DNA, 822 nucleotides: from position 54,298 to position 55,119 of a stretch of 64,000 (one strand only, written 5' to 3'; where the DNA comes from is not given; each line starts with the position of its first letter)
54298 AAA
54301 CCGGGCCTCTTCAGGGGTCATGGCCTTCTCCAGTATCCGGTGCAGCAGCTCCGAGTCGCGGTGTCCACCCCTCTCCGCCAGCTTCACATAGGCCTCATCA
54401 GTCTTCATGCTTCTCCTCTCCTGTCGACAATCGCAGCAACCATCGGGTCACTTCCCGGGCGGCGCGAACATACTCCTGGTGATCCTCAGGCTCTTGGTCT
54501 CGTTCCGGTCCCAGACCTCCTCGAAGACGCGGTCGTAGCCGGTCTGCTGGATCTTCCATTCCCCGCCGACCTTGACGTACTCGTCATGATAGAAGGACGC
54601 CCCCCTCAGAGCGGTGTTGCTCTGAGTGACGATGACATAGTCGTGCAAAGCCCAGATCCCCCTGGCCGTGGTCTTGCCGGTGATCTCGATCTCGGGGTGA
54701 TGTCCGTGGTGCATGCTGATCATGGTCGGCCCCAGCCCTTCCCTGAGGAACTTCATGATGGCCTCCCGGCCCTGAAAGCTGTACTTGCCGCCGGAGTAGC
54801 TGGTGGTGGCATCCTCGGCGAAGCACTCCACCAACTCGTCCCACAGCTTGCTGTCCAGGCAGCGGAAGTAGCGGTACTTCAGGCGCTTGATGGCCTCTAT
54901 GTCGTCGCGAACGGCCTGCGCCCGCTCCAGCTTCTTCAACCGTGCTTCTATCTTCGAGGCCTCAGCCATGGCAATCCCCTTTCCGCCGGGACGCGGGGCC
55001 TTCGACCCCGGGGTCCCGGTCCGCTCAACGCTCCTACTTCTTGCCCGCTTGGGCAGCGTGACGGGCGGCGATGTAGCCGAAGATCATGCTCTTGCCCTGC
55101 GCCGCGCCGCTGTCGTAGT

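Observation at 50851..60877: bai-like steroid/bile-acid reductive-metabolism gene set: OYE flavoenzymes + BaiE-like dehydratase + KstD/BaiJ-like flavoprotein + SDR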

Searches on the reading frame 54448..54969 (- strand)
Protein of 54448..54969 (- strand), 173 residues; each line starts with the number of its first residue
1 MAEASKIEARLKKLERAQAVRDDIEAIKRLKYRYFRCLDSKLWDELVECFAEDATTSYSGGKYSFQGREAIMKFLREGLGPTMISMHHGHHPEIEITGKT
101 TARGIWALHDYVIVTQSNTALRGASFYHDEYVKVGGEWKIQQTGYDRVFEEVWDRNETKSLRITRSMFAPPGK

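Call 4: search_protein_families(library=pfam, proteins=[window:54448-54969:-], max_evalue=0.01)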
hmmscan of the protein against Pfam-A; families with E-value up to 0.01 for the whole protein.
window:54448-54969:- (173 aa): 4 families
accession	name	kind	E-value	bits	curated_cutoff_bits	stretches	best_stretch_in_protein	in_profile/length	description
PF13577.12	SnoaL_4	-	5.3e-33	114.1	24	1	22-142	4-124/126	SnoaL-like domain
PF12680.13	SnoaL_2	-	1.4e-06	29.3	27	1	33-127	3-92/102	SnoaL-like domain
PF14534.12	DUF4440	-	0.00022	22.1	25.2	1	27-140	1-107/107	Domain of unknown function (DUF4440)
PF02136.26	NTF2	-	0.0045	17.9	21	1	33-77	8-51/116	Nuclear transport factor 2 (NTF2) domain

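Call 6: search_solved_structures(query=window:54448-54969:-, max_evalue=1, show_alignments=2)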
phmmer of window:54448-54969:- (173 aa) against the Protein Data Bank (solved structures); distinct sequences matched with E-value up to 1: 65 (the best 60 are shown).
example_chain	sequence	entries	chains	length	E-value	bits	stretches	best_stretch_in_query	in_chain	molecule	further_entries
4l8p_A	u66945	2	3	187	9.7e-39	136.1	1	6-165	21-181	Bile acid 7a-dehydratase, BaiE | Bile acid 7-alpha dehydratase, BaiE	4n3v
4l8o_A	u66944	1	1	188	1.6e-37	132.2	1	5-167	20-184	Bile acid 7a-dehydratase, BaiE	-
4leh_A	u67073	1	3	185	7e-37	130.1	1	6-164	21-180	Bile acid 7-alpha dehydratase, BaiE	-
3ef8_A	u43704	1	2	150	1.4e-07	34.7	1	23-142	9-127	Putative Scyalone Dehydratase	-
8abt_A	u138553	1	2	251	5.8e-06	29.5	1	7-73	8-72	SnoaL-like domain-containing protein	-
8abu_A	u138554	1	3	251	6.3e-06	29.4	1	7-73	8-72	SnoaL-like domain-containing protein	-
1gs3_A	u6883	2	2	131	0.00034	23.7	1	26-82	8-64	STEROID DELTA-ISOMERASE | KETOSTEROID ISOMERASE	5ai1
6c1j_A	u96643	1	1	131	0.00034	23.7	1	26-82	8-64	Steroid Delta-isomerase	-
1dmn_A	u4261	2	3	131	0.00048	23.3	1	26-82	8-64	STEROID DELTA-ISOMERASE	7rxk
1vzz_A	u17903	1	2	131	0.00066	22.8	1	26-82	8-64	STEROID DELTA-ISOMERASE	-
1dmq_A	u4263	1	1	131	0.00066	22.8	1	26-82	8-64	STEROID DELTA-ISOMERASE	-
7ry4_A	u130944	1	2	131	0.00091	22.3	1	26-82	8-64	Steroid Delta-isomerase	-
3owu_A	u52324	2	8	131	0.0011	22.1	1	26-82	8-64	Steroid Delta-isomerase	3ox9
3ows_A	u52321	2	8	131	0.0011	22.1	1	26-82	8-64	Steroid Delta-isomerase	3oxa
3owy_A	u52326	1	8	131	0.0011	22.1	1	26-82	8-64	Steroid Delta-isomerase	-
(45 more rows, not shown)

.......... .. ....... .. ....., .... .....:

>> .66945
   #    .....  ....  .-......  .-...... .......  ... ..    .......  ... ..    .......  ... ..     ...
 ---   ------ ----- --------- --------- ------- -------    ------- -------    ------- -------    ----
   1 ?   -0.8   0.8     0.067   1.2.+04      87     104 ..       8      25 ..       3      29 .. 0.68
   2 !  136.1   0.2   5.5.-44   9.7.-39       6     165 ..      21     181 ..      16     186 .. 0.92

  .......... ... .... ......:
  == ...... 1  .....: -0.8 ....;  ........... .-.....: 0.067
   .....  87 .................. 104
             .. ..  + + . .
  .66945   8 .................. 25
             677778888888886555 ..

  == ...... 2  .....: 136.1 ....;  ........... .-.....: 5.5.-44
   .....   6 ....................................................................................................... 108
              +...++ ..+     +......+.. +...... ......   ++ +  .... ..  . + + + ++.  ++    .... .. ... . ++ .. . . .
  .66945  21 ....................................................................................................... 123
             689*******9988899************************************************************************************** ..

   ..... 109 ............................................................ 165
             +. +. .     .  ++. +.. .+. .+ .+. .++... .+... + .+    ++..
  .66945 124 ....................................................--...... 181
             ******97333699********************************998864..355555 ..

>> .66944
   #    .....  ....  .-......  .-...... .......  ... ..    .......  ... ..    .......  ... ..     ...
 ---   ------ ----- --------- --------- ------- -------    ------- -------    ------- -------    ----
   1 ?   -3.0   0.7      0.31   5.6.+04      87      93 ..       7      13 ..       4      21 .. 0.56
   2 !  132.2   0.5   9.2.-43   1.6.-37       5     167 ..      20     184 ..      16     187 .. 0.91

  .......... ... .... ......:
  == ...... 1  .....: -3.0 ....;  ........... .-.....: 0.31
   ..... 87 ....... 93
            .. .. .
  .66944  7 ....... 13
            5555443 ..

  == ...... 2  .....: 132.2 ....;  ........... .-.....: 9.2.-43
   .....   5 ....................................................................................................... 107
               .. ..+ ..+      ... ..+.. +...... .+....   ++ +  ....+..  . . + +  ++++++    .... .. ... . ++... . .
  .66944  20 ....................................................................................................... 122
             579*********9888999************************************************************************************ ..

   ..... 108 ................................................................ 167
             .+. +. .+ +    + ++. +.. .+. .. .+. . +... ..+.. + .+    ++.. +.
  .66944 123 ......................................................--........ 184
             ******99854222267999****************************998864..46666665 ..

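Call 8: find_encoding_contigs(protein=window:54448-54969:-, flank=10000, max_places=8)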
Protein window:54448-54969:- (173 aa): 9 contigs read that carry it; 7 places shown.
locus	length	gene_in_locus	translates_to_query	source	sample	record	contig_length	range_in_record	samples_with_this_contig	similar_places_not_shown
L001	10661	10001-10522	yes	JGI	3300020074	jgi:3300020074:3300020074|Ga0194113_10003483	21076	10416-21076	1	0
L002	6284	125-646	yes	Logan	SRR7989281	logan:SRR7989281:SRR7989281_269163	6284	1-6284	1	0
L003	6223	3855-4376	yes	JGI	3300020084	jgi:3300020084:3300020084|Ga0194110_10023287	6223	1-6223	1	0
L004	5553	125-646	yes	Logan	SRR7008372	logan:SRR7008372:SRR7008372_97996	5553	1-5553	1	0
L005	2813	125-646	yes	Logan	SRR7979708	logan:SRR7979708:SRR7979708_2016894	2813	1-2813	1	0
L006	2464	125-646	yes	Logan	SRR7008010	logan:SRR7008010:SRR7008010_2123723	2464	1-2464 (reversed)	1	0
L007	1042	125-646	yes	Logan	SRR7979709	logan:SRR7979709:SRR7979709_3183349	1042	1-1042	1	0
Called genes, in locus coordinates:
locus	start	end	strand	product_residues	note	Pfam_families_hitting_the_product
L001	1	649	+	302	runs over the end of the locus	PF00753:Lactamase_B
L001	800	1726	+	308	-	PF00781:DAGK_cat, PF19279:YegS_C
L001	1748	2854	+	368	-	PF02073:Peptidase_M29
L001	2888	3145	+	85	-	-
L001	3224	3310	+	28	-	-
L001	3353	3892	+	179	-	PF00857:Isochorismatase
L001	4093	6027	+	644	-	PF00724:Oxidored_FMN, PF03486:HI0933_like (faint), PF07992:Pyr_redox_2, PF00070:Pyr_redox (faint), PF00890:FAD_binding_2 (weak), PF12831:FAD_oxidored (weak), PF13450:NAD_binding_8, PF13738:Pyr_redox_3, +2 more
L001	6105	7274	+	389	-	PF19620:DUF6125 (weak)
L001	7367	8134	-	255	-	PF23441:SDR (weak), PF00106:adh_short, PF08659:KR, PF13561:adh_short_C2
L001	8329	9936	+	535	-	PF00890:FAD_binding_2, PF01266:DAO (weak), PF12831:FAD_oxidored (faint)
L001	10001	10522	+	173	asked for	PF13577:SnoaL_4, PF12680:SnoaL_2 (weak)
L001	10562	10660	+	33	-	?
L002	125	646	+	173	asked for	PF13577:SnoaL_4, PF12680:SnoaL_2 (weak)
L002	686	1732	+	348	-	PF25160:LdpA_Fe-S-bd (faint), PF12837:Fer4_6 (faint), PF12797:Fer4_2 (faint), PF13237:Fer4_10 (weak), PF14697:Fer4_21 (weak), PF12838:Fer4_7, PF13187:Fer4_9, PF00037:Fer4 (weak)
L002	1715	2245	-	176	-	-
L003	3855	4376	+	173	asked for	PF13577:SnoaL_4, PF12680:SnoaL_2 (weak)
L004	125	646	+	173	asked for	PF13577:SnoaL_4, PF12680:SnoaL_2 (weak)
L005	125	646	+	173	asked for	PF13577:SnoaL_4, PF12680:SnoaL_2 (weak)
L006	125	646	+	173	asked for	PF13577:SnoaL_4, PF12680:SnoaL_2 (weak)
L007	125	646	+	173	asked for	PF13577:SnoaL_4, PF12680:SnoaL_2 (weak)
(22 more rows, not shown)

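Call 13: find_homologous_proteins(query=window:54448-54969:-, max_evalue=1e-10)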
Query window:54448-54969:- (173 aa): 1107 proteins with E <= 1e-10 among 1166 candidates; the best 120 are listed.
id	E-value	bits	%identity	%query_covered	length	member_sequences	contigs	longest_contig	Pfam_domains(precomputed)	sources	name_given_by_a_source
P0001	8.0e-105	366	93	100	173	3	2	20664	PF12680.14,PF13577.13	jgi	jgi:bile-acid 7alpha-dehydratase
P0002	1.3e-102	359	88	100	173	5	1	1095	PF12680.14,PF13577.13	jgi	jgi:bile-acid 7alpha-dehydratase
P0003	9.2e-102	356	88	100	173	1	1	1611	PF12680.14,PF13577.13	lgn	-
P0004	5.8e-101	353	88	99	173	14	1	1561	PF12680.14,PF13577.13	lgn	-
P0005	1.3e-100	352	88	100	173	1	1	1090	PF12680.14,PF13577.13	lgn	-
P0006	5.0e-100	350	86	100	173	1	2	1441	PF12680.14,PF13577.13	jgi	jgi:bile-acid 7alpha-dehydratase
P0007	4.7e-99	347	85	100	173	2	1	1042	PF12680.14,PF13577.13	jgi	jgi:bile-acid 7alpha-dehydratase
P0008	6.2e-99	347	86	100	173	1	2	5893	PF12680.14,PF13577.13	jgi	jgi:bile-acid 7alpha-dehydratase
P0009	3.9e-98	344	85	100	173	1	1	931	PF13577.13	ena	-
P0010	5.3e-96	337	84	100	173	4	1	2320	PF12680.14,PF13577.13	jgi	jgi:bile-acid 7alpha-dehydratase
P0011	1.2e-86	307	75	100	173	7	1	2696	PF12680.14,PF13577.13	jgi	jgi:bile-acid 7alpha-dehydratase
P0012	3.8e-85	302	75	100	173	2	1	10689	PF13577.13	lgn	-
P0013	1.0e-82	294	76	97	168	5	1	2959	PF12680.14,PF13577.13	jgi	-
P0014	1.0e-82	294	76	97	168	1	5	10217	PF12680.14,PF13577.13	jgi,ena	-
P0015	5.9e-80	285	73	99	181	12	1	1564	PF12680.14,PF13577.13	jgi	jgi:bile-acid 7alpha-dehydratase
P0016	8.1e-80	285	72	98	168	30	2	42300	PF12680.14,PF13577.13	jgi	jgi:bile-acid 7alpha-dehydratase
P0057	3.2e-67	244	70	87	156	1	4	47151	PF12680.14,PF13577.13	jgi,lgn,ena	-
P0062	2.0e-66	241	66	86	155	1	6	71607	PF13577.13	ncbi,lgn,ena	-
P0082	9.4e-64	232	65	85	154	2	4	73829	PF12680.14,PF13577.13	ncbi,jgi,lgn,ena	-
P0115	2.6e-61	224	65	86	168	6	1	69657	PF13577.13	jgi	jgi:bile-acid 7alpha-dehydratase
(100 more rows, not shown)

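Call 14: find_encoding_contigs(protein=P0082, flank=10000, max_places=3)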
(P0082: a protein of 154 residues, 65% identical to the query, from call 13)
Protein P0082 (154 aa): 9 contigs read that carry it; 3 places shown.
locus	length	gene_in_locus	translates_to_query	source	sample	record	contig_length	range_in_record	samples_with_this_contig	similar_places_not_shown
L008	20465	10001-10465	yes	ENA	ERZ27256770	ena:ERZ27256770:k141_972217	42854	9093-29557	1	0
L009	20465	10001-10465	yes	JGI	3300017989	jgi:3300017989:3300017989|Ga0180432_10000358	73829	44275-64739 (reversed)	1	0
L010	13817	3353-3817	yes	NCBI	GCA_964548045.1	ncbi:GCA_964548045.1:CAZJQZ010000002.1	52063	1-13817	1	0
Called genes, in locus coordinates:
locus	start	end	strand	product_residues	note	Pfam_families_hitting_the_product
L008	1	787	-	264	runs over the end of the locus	PF00551:Formyl_trans_N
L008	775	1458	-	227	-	PF02811:PHP, PF13263:PHP_C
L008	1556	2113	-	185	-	PF08207:EFP_N, PF01132:EFP, PF09285:Elong-fact-P_C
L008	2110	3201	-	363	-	PF01321:Creatinase_N, PF00557:Peptidase_M24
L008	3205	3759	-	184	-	PF19620:DUF6125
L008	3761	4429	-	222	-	PF00881:Nitroreductase, PF14512:TM1586_NiRdase (faint)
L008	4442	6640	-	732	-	PF04879:Molybdop_Fe4S4, PF00384:Molybdopterin, PF01568:Molydop_binding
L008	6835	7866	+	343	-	PF08240:ADH_N, PF16912:Glu_dehyd_C, PF00107:ADH_zinc_N, PF13602:ADH_zinc_N_2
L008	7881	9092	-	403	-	PF05958:tRNA_U5-meth_tr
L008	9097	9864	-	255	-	PF00106:adh_short, PF08659:KR (weak), PF13561:adh_short_C2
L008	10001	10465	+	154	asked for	PF13577:SnoaL_4, PF12680:SnoaL_2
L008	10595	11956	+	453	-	PF12390:Se-cys_synth_N, PF03841:SelA, PF01041:DegT_DnrJ_EryC1 (weak)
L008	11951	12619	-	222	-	PF01135:PCMT, PF00398:RrnaAD, PF13847:Methyltransf_31 (weak), PF13649:Methyltransf_25 (weak)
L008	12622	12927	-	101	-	PF03100:CcmE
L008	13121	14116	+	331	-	PF00586:AIRS, PF02769:AIRS_C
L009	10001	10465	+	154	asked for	PF13577:SnoaL_4, PF12680:SnoaL_2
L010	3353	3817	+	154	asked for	PF13577:SnoaL_4, PF12680:SnoaL_2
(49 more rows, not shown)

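Call 15: find_encoding_contigs(protein=P0062, flank=10000, max_places=3)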
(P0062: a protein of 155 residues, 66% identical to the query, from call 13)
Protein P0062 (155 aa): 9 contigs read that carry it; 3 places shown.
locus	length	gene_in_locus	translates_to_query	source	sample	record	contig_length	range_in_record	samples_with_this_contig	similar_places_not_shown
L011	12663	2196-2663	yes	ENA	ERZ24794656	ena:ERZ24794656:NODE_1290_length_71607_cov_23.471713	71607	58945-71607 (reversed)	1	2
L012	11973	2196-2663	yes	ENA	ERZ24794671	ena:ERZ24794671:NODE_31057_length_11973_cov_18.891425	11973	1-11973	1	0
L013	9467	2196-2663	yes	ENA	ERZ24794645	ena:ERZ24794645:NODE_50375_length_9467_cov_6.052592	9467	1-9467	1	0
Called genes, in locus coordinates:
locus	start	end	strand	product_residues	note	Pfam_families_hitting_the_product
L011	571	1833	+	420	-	PF13188:PAS_8 (weak), PF00989:PAS, PF08448:PAS_4, PF13426:PAS_9, PF00512:HisKA, PF02518:HATPase_c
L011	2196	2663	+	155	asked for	PF13577:SnoaL_4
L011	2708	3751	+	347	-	PF00037:Fer4 (faint), PF14697:Fer4_21 (weak), PF12838:Fer4_7, PF13187:Fer4_9 (weak)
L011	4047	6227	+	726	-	PF02538:Hydantoinase_B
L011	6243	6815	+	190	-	PF08882:Acetone_carb_G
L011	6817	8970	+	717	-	PF05378:Hydant_A_N, PF01968:Hydantoinase_A, PF19278:Hydant_A_C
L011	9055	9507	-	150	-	PF00072:Response_reg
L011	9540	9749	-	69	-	-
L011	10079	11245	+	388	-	PF00512:HisKA, PF02518:HATPase_c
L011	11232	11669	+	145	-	PF00072:Response_reg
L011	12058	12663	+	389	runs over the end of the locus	PF08442:ATP-grasp_2, PF13549:ATP-grasp_5, PF24948:Citrate_synth_N, PF00549:Ligase_CoA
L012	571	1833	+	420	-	PF13188:PAS_8 (weak), PF00989:PAS, PF08448:PAS_4, PF13426:PAS_9, PF00512:HisKA, PF02518:HATPase_c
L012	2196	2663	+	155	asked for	PF13577:SnoaL_4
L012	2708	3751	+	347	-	PF00037:Fer4 (faint), PF14697:Fer4_21 (weak), PF12838:Fer4_7, PF13187:Fer4_9 (weak)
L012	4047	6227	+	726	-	PF02538:Hydantoinase_B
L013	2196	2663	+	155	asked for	PF13577:SnoaL_4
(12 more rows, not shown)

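Call 16: find_encoding_contigs(protein=P0016, flank=10000, max_places=2)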
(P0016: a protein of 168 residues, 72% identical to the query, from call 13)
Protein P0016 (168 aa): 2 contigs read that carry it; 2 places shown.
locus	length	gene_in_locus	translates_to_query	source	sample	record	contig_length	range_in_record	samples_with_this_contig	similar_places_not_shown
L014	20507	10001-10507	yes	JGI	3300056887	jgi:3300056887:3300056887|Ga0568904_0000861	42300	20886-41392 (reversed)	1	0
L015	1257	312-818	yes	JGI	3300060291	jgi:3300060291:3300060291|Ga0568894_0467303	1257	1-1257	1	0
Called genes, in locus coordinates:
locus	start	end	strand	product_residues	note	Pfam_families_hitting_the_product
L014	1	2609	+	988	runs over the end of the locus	PF00801:PKD (faint), PF09136:Glucodextran_B (faint), PF16370:MetallophosC (faint), PF07495:Y_Y_Y (faint), PF17936:Big_6 (faint), PF21868:GbpA_D3 (faint), PF19077:Big_13, PF19077:Big_13, +4 more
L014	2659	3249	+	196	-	PF00037:Fer4 (faint), PF12797:Fer4_2 (faint), PF12837:Fer4_6 (faint), PF14697:Fer4_21 (faint), PF13187:Fer4_9 (weak), PF13247:Fer4_11, PF13237:Fer4_10 (weak), PF12838:Fer4_7 (weak)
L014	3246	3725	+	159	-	PF00903:Glyoxalase, PF13669:Glyoxalase_4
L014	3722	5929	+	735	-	PF04879:Molybdop_Fe4S4, PF00384:Molybdopterin, PF01568:Molydop_binding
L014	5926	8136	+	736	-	PF04879:Molybdop_Fe4S4, PF00384:Molybdopterin, PF01568:Molydop_binding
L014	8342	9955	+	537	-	PF00890:FAD_binding_2, PF01266:DAO (weak)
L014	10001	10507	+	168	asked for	PF13577:SnoaL_4, PF12680:SnoaL_2 (weak)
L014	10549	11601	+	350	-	PF00037:Fer4 (faint), PF14697:Fer4_21 (weak), PF12838:Fer4_7, PF13187:Fer4_9 (weak)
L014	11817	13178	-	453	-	-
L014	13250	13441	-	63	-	-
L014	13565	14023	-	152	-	-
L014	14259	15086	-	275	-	PF06831:H2TH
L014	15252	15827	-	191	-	-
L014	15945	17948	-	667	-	PF00724:Oxidored_FMN, PF01207:Dus (weak), PF01262:AlaDh_PNT_C (faint), PF13738:Pyr_redox_3 (faint), PF07992:Pyr_redox_2, PF12831:FAD_oxidored, PF13450:NAD_binding_8 (weak), PF00070:Pyr_redox, +2 more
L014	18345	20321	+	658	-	PF00724:Oxidored_FMN, PF01266:DAO (faint), PF03486:HI0933_like (faint), PF07992:Pyr_redox_2, PF12831:FAD_oxidored, PF13450:NAD_binding_8 (faint), PF00070:Pyr_redox (weak)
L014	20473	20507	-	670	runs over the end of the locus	PF00890:FAD_binding_2, PF01266:DAO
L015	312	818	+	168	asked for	PF13577:SnoaL_4, PF12680:SnoaL_2 (weak)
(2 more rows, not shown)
